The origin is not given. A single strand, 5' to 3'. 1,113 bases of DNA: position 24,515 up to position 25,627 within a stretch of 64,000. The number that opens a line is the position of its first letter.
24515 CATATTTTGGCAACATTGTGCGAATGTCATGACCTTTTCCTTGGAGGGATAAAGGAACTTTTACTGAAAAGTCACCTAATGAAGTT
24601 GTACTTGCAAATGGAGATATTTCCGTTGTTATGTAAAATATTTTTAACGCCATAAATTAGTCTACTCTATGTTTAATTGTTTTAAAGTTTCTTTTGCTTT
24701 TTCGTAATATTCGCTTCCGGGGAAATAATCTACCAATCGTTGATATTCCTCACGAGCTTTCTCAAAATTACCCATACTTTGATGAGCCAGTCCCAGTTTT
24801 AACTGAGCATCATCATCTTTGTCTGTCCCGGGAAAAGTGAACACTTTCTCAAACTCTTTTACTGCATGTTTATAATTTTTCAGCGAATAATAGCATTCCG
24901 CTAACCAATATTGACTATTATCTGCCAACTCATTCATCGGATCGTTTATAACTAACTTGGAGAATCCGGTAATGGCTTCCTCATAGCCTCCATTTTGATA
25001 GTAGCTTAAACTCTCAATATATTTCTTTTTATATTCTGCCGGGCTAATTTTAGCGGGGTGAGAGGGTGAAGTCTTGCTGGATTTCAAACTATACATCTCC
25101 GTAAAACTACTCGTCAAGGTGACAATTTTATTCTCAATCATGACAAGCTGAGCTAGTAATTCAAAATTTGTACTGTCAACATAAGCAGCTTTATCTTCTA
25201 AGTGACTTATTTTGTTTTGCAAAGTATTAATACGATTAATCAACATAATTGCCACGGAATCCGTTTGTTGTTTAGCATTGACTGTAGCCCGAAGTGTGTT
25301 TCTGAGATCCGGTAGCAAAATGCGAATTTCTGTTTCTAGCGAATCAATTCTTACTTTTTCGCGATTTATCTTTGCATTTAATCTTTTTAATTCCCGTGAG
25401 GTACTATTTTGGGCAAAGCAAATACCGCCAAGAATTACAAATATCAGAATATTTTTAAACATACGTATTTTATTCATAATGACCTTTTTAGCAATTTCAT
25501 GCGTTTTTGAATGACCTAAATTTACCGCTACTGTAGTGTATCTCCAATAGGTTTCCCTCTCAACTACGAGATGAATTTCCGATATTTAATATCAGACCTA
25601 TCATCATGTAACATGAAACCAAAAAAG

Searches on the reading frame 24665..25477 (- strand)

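Call 36: search_protein_families(library=pfam, proteins=[window:24665-25477:-], max_evalue=0.001)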
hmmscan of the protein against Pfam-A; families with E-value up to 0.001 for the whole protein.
window:24665-25477:- (271 aa): 11 families
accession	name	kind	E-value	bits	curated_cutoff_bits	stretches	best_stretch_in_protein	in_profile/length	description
PF13174.12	TPR_6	-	6e-15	55.2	26.3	1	223-255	1-33/33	Tetratricopeptide repeat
PF07719.23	TPR_2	-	5.8e-13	48.3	27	1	224-254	3-33/34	Tetratricopeptide repeat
PF13432.12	TPR_16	-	7.5e-10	39.5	32.7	1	157-211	5-56/65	Tetratricopeptide repeat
PF13181.12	TPR_8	-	2.6e-08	33.8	25.7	0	224-252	3-31/34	Tetratricopeptide repeat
PF14559.12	TPR_19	-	9.1e-08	32.8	25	0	220-262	23-65/68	Tetratricopeptide repeat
PF12895.13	ANAPC3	-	2e-07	31.6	27.2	1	165-211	5-48/82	Anaphase-promoting complex, cyclosome, subunit 3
PF00515.34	TPR_1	-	6.2e-07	29.4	27.8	0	189-212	4-27/34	Tetratricopeptide repeat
PF13525.12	YfiO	-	7.5e-07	29.6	25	1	150-269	6-137/203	Outer membrane lipoprotein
PF13428.12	TPR_14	-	9.9e-07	29.3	23.5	0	223-255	2-34/44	Tetratricopeptide repeat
PF13424.12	TPR_12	-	9.4e-06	26.2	30.1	0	224-251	5-32/77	Tetratricopeptide repeat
PF13414.12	TPR_11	-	0.00013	22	26.8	0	158-185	3-30/42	TPR repeat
